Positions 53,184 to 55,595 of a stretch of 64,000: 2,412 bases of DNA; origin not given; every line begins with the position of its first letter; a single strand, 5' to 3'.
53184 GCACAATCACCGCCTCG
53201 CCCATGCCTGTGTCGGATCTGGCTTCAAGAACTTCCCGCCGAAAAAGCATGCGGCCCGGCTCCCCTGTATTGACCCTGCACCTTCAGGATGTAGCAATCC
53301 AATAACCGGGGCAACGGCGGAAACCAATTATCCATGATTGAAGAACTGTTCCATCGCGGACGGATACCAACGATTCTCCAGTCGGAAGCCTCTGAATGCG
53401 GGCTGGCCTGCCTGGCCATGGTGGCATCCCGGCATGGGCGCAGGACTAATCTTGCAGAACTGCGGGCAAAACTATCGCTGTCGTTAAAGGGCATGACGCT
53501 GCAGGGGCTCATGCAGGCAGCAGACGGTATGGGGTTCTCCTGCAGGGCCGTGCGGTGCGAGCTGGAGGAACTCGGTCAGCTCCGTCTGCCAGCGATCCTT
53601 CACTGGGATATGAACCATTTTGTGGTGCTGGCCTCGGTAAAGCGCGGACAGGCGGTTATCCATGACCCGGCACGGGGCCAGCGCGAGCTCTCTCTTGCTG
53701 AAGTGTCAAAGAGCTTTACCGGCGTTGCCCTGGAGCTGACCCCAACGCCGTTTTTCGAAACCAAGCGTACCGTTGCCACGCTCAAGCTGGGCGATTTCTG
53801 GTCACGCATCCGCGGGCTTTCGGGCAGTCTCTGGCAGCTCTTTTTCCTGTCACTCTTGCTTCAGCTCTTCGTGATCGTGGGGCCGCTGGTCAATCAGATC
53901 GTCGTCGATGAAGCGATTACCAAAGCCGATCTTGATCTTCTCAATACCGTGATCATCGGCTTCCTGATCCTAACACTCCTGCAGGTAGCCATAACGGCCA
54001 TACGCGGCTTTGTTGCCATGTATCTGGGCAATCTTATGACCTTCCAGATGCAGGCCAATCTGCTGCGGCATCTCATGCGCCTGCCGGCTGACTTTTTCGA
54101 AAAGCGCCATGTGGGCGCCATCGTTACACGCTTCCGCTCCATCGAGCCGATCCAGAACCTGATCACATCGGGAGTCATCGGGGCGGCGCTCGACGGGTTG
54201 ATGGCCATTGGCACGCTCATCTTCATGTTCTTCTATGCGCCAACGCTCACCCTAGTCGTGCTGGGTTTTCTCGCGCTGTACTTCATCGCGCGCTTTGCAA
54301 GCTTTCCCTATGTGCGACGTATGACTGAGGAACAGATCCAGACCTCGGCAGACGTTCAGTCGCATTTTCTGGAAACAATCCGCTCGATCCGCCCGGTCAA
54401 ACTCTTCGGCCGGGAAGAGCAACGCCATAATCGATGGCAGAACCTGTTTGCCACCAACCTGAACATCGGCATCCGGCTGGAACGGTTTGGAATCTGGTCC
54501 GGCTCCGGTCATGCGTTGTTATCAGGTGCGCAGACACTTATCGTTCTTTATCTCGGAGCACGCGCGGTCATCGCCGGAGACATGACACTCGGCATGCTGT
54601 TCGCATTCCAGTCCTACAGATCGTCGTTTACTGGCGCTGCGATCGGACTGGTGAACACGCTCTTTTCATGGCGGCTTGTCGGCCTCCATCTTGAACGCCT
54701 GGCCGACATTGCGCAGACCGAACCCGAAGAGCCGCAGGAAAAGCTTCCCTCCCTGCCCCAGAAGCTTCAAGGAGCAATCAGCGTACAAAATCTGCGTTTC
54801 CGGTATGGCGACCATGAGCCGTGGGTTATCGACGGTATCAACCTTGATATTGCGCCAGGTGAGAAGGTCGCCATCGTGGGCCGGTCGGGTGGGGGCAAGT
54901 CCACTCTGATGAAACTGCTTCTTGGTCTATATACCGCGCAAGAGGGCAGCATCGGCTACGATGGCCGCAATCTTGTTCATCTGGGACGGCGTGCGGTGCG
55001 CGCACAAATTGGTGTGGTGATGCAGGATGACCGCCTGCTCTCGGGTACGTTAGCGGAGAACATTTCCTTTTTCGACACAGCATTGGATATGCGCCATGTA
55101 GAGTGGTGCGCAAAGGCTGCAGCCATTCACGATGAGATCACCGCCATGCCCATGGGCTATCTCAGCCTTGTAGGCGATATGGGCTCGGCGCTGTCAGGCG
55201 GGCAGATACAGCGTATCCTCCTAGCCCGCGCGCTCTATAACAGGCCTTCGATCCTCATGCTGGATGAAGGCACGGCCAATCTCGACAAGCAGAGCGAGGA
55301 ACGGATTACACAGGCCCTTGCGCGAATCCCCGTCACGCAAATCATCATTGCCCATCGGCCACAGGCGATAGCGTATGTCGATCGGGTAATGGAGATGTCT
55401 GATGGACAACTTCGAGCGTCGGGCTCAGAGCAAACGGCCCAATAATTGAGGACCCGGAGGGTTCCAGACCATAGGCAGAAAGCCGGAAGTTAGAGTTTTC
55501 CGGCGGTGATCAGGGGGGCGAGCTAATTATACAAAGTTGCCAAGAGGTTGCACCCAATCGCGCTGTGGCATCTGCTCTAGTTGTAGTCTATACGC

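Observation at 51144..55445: Complete-looking double-glycine peptide export locus (peptide, CPBP-like protein, HlyD, C39-ABC) in an alphaproteobacterial island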

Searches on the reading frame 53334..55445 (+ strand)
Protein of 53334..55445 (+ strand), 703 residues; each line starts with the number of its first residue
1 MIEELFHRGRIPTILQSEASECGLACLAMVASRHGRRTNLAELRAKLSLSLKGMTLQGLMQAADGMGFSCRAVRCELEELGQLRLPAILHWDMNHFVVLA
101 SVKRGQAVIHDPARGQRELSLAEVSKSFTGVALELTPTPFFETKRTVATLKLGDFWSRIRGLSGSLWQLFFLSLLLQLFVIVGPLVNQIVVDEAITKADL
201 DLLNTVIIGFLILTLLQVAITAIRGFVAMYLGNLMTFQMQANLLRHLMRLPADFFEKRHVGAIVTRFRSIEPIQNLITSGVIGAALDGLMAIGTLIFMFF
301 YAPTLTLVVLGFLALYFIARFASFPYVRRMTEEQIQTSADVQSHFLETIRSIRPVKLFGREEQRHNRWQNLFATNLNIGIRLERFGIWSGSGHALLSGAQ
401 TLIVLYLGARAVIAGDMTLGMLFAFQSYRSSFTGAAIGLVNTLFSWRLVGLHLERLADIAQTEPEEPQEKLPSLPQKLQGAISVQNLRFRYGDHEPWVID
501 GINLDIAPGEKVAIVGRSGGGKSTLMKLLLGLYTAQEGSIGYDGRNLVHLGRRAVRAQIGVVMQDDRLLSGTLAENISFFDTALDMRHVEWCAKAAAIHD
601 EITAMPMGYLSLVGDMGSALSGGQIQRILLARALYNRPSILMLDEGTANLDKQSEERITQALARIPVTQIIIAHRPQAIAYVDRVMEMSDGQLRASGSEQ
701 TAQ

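Call 3: search_protein_families(library=pfam, proteins=[window:53334-55445:+], max_evalue=0.01)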
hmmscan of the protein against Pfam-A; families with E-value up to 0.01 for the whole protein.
window:53334-55445:+ (703 aa): 5 families
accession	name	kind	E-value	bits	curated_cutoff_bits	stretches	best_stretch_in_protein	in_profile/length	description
PF00664.28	ABC_membrane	-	1.3e-46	160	28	1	169-435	4-273/274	ABC transporter transmembrane region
PF03412.21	Peptidase_C39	-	5.4e-38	130.3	22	1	11-138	2-131/133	Peptidase C39 family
PF00005.33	ABC_tran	-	3.5e-30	105.8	25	1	500-648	2-137/137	ABC transporter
PF02463.25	SMC_N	-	2.7e-05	24.1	40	1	513-689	28-212/220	RecF/RecN/SMC N terminal domain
PF13555.12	AAA_29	-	0.0094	16.1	27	0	502-526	15-39/61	P-loop containing region of AAA domain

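Call 4: search_protein_families(library=ncbifam, proteins=[window:53334-55445:+], max_evalue=0.01)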
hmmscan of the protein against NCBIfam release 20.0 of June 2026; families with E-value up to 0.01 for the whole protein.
window:53334-55445:+ (703 aa): 188 families (the best 25 are shown)
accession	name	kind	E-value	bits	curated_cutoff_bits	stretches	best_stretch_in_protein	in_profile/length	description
TIGR03796.1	NHLM_micro_ABC1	equivalog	2e-156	522.1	853.3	1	10-699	1-695/710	NHLP family bacteriocin export ABC transporter peptidase/permease/ATPase subunit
TIGR01846.1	type_I_sec_HlyB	subfamily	5.4e-138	461.3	725.55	1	23-699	1-675/694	type I secretion system permease/ATPase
TIGR03797.1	NHLM_micro_ABC2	equivalog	2e-120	403.3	709.4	1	53-698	30-667/686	NHLP bacteriocin export ABC transporter permease/ATPase subunit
TIGR03375.1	type_I_sec_LssB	subfamily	2.3e-113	379.8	693.1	1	24-700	4-686/696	type I secretion system permease/ATPase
TIGR01193.1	bacteriocin_ABC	subfamily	2.4e-98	330.5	523.85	1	18-700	3-693/708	peptide cleavage/export ABC transporter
TIGR02204.1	MsbA_rel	hypoth_equivalog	4.7e-90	302.9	780.4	1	178-700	33-559/576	ABC transporter, permease/ATP-binding protein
TIGR02203.1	MsbA_lipidA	equivalog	2.7e-77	260.6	602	1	181-698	36-551/572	lipid A export permease/ATP-binding protein MsbA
TIGR00958.1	3a01208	subfamily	1.5e-76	258.2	874.6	1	168-698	161-696/711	antigen peptide transporter 2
NF052233.1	CphA_assoc_ABC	equivalog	7.5e-74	249.4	880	1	174-699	194-726/766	cyanophycin metabolism-associated ABC transporter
TIGR01842.1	type_I_sec_PrtD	subfamily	1.7e-72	244.7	510.15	1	164-700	6-538/544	type I secretion system permease/ATPase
NF045998.1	cleave_ABC_plasm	equivalog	3.8e-65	220.4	500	1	16-672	2-655/673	Mbov_0121 family peptidase domain-containing ABC transporter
TIGR02857.1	CydD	equivalog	5.3e-60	203.9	435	2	457-688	298-529/529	thiol reductant ABC exporter subunit CydD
NF008381.0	PRK11176.1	equivalog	1.7e-59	201.7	867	1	190-699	51-562/582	lipid A ABC transporter ATP-binding protein/permease MsbA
TIGR02868.1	CydC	equivalog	3.2e-57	194.4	329.05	1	238-665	87-517/530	thiol reductant ABC exporter subunit CydC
NF045513.1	HepA_fam_ABC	equivalog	2.1e-56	191.6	725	1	210-698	97-591/610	heterocyst formation ABC transporter subunit HepA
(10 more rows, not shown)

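Call 16: find_related_loci(query=window:53334-55445:+, collection=genome_contigs, flank=10000)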
Query window:53334-55445:+ (703 aa) in genome_contigs; peptide patterns used: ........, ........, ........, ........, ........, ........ (x = any residue, [..] = any of these).
600 stretches matched a pattern (row limit reached: there are more); 563 encode a relative of the query (tblastn E <= 1e-3); the best 80 are kept; 80 distinct loci.
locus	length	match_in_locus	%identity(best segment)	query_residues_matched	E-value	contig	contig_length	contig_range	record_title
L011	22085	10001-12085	96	1-695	0e+0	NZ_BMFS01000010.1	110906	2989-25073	Glycocaulis albus strain CGMCC 1.12766 sequence10, whole genome shotgun sequence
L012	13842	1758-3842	92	1-695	0e+0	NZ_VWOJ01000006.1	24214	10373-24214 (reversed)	Alkalicaulis satelles strain G-192 NODE_6_length_24214, whole genome shotgun sequence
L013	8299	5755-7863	72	1-703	0e+0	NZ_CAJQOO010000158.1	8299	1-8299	MAG: uncultured Maricaulis sp. isolate 10_20180522_Bin_MAXBIN_087_sub_1, whole genome shotgun sequence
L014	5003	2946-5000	52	8-688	0e+0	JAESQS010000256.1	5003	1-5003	MAG: Kordiimonadaceae bacterium isolate NORP235 CoAssembly_3235038, whole genome shotgun sequence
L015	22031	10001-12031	49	8-685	0e+0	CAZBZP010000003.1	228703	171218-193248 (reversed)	MAG TPA_asm: Uncultured Candidatus Berkiella sp. isolate SRP262948_co1_37 genome assembly, contig: NODE_46_length_228703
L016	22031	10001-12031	49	8-685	0e+0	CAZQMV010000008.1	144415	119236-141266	MAG TPA_asm: Uncultured Candidatus Berkiella sp. isolate SRP344714_co2_78 genome assembly, contig: NODE_222_length_14441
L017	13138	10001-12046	48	10-692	0e+0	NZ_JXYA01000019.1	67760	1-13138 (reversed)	Pseudoalteromonas rubra strain S2471 contig0019, whole genome shotgun sequence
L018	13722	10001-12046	49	10-692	0e+0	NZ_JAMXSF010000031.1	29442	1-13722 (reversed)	Pseudoalteromonas sp. XMcav2-N NODE_31_length_29442_cov_36.317039, whole genome shotgun sequence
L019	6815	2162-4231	48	4-693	0e+0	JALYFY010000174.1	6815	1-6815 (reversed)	MAG: Pseudomonadota bacterium isolate GDM bin3 SD1466-68_k127_1556131, whole genome shotgun sequence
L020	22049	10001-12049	48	10-693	0e+0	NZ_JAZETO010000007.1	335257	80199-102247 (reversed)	Alteromonas sp. S015 7, whole genome shotgun sequence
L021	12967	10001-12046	49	10-692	0e+0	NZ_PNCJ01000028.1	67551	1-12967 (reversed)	Pseudoalteromonas rubra strain S2599 S2599_S27_L001_R1_001__paired__contig_28, whole genome shotgun sequence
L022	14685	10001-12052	48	8-692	0e+0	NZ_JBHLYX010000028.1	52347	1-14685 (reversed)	Pseudoalteromonas xiamenensis strain CGMCC 1.12157 soapdenovo_K_83_186, whole genome shotgun sequence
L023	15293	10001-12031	49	8-685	0e+0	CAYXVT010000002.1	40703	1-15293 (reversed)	MAG TPA_asm: Uncultured Candidatus Berkiella sp. isolate SRP170004_co1_105 genome assembly, contig: NODE_1271_length_407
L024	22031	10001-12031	48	8-685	0e+0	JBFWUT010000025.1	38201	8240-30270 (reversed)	MAG: Candidatus Berkiella sp. isolate CA_2019_TPBF_77 NODE_6182_length_38201_cov_5.599202_TPBF, whole genome shotgun seq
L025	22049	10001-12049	48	11-693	0e+0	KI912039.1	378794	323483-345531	Microvirga lupini strain Lut6 genomic scaffold MicLut6DRAFT_MLH.51, whole genome shotgun sequence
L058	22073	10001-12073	46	10-700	0e+0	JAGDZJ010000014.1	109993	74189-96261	MAG: Natronospirillum sp. isolate FR12gam6 FR12ZCynBig_contig_15781, whole genome shotgun sequence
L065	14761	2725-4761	47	14-694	0e+0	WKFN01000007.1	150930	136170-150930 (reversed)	MAG: Alteromonadaceae bacterium isolate MAG12 k99_21971, whole genome shotgun sequence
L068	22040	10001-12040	46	10-689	0e+0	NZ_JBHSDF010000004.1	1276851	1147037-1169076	Salinispirillum marinum strain CECT 8342 velvet_auto_127_4, whole genome shotgun sequence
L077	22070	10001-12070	45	12-693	0e+0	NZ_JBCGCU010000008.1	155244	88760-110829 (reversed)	Pseudoalteromonas qingdaonensis strain YIC-827 Scaffold8, whole genome shotgun sequence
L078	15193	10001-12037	47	14-694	0e+0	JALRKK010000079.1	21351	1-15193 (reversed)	MAG: Glaciecola sp. isolate WKH.6 WKH_89029, whole genome shotgun sequence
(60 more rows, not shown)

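Call 32: search_solved_structures(query=window:53334-55445:+, max_evalue=1e-20, show_alignments=3)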
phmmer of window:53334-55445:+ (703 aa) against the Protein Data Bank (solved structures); distinct sequences matched with E-value up to 1e-20: 296 (the best 60 are shown).
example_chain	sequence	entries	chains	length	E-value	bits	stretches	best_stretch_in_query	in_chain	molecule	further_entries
7sgr_J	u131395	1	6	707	7.6e-101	341.5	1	21-698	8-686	Alpha-hemolysin translocation ATP-binding protein HlyB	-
8dck_A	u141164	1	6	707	2.1e-100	340.1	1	21-698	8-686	Alpha-hemolysin translocation ATP-binding protein HlyB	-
6fn1_A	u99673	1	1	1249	4.8e-95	322.4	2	191-700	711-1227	Human-mouse chimeric ABCB1 (ABCBHM)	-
7zka_A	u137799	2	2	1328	4.8e-95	322.4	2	204-700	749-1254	ATP-dependent translocase ABCB1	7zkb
6fn4_A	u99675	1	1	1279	5.3e-95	322.2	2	191-700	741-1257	Apo form of Human-mouse chimeric ABCB1 (ABCB1HM) in complex with Antigen binding fragment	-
7zk4_A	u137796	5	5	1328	7.1e-95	321.8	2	204-700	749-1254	ATP-dependent translocase ABCB1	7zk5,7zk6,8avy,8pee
7zk9_A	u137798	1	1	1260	1.2e-94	321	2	204-700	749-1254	ATP-dependent translocase ABCB1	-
7zk8_A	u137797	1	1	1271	1.2e-94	321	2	204-700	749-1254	ATP-dependent translocase ABCB1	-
4ry2_A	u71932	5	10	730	1.8e-94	320.5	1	4-699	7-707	ABC-type bacteriocin transporter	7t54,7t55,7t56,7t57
8vp3_A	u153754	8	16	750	2e-94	320.3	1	4-699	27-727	ABC-type bacteriocin transporter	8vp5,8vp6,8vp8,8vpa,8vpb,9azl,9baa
4s0f_A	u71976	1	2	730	4.8e-94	319.1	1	4-699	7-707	ABC-type bacteriocin transporter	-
6qee_A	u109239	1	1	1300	7e-94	318.5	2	191-700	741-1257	ABCB1HM-EQ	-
9oe1_A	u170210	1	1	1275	1.4e-93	317.5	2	228-697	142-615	ATP-binding cassette, sub-family B (MDR/TAP), member 4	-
9ody_A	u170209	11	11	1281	1.4e-93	317.5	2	228-697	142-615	ATP-binding cassette, sub-family B (MDR/TAP), member 4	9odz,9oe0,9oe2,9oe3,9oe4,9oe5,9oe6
6ujt_A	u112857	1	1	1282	1.6e-93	317.3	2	204-700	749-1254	ATP-dependent translocase ABCB1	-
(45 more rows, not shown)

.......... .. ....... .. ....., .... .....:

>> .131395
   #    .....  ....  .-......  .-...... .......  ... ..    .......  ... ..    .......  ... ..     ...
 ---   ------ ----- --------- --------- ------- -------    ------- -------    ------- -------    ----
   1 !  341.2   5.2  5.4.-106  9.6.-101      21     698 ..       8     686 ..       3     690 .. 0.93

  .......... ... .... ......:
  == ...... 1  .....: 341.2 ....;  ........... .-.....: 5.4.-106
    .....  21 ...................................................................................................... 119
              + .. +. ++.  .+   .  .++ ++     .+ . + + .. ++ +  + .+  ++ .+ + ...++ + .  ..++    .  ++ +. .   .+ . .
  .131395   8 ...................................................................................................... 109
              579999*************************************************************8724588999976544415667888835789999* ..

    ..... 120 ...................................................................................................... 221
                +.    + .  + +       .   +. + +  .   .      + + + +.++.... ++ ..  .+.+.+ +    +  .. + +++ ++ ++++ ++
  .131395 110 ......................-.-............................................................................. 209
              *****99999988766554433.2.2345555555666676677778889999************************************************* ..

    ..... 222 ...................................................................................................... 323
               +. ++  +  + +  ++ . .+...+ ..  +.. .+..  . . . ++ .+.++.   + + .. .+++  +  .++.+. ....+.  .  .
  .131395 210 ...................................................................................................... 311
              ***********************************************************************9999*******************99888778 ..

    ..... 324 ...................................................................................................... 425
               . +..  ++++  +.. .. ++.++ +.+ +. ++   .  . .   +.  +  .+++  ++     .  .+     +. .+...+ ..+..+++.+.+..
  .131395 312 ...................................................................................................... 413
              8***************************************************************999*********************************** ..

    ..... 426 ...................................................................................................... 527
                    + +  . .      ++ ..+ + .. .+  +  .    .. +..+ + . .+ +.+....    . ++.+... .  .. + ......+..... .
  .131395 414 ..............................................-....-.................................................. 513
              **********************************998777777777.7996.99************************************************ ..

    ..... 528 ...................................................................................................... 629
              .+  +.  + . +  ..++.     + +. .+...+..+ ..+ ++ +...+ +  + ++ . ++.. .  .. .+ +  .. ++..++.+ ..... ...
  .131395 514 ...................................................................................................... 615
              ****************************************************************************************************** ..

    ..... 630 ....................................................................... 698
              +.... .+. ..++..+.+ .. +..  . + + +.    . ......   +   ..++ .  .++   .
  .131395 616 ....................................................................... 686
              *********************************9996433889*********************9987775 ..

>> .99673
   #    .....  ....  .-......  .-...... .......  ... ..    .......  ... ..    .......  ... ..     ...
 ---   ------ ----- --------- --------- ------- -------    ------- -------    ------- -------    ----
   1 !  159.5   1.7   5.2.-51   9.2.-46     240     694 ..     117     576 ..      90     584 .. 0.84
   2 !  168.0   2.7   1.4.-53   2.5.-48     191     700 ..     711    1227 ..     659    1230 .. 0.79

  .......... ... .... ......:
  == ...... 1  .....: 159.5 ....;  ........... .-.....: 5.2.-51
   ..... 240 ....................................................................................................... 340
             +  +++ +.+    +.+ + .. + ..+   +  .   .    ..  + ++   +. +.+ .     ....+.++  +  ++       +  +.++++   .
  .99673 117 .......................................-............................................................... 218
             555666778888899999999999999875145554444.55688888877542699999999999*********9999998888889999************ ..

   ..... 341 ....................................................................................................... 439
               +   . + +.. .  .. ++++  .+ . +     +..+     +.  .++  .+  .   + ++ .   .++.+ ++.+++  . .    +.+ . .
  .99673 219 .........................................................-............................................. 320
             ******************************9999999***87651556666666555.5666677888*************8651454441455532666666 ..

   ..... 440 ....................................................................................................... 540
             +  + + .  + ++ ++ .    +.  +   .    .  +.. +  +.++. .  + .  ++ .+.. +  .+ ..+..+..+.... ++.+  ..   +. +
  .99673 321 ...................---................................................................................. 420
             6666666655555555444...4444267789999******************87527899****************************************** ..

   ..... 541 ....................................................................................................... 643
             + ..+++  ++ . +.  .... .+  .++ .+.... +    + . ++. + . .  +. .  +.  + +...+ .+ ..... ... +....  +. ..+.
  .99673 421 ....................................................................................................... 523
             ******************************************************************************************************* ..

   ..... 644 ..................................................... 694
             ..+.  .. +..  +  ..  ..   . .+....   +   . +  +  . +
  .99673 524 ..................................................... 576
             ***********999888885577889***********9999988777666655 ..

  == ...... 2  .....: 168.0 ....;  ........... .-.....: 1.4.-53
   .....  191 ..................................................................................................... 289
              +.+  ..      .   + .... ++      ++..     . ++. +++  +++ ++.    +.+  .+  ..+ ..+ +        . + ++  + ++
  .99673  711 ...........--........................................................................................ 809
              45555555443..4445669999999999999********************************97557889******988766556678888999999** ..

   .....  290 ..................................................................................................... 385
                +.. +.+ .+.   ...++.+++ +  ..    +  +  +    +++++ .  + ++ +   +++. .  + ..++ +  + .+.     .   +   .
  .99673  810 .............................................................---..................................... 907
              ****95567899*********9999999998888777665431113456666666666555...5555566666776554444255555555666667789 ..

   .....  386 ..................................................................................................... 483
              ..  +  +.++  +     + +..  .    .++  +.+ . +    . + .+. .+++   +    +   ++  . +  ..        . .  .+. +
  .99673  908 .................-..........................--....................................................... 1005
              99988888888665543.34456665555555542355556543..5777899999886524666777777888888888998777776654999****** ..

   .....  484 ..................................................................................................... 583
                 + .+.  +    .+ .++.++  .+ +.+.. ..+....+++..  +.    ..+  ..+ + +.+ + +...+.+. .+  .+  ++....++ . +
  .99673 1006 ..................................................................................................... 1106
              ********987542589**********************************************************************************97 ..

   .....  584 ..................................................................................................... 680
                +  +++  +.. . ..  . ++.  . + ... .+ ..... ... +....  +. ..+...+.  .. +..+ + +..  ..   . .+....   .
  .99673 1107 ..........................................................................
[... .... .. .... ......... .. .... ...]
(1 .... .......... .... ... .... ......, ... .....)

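Call 43: search_protein_families(library=pfam, proteins=[L058:9133-9924:+, L068:9130-9927:+, L065:1995-2678:+, L078:9271-9954:+, L077:9332-9925:+, L014:1994-2560:+], max_evalue=1)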
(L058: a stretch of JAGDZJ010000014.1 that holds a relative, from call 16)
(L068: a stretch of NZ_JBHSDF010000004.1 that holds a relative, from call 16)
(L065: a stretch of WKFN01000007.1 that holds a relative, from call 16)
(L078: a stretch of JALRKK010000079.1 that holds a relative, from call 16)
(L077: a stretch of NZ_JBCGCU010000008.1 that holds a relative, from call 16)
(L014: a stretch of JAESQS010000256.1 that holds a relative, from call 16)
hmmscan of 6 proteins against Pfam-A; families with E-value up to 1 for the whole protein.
L058:9133-9924:+ (263 aa): 1 family
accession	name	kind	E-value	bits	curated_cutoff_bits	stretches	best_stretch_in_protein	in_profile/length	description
PF02517.21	Rce1-like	-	9.5e-22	77.5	22.4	1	162-251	5-92/93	Type II CAAX prenyl endopeptidase Rce1-like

L068:9130-9927:+ (265 aa): 2 families
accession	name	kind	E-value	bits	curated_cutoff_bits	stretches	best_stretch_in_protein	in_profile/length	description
PF02517.21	Rce1-like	-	2.2e-22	79.6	22.4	1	165-254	5-92/93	Type II CAAX prenyl endopeptidase Rce1-like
PF17410.7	Stevor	-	0.3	11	25.4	1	66-114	217-266/275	Subtelomeric Variable Open Reading frame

L065:1995-2678:+ (227 aa): 1 family
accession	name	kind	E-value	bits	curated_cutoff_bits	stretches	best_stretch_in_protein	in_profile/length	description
PF02517.21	Rce1-like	-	6.6e-19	68.4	22.4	1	130-220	5-93/93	Type II CAAX prenyl endopeptidase Rce1-like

L078:9271-9954:+ (227 aa): 1 family
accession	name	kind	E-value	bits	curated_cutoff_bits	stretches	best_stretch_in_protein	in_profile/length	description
PF02517.21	Rce1-like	-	7e-19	68.4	22.4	1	130-220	5-93/93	Type II CAAX prenyl endopeptidase Rce1-like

L077:9332-9925:+ (197 aa): 1 family
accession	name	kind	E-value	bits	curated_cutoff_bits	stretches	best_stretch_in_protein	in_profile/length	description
PF02517.21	Rce1-like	-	1.1e-16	61.3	22.4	1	104-194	4-93/93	Type II CAAX prenyl endopeptidase Rce1-like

L014:1994-2560:+ (188 aa): 0 families
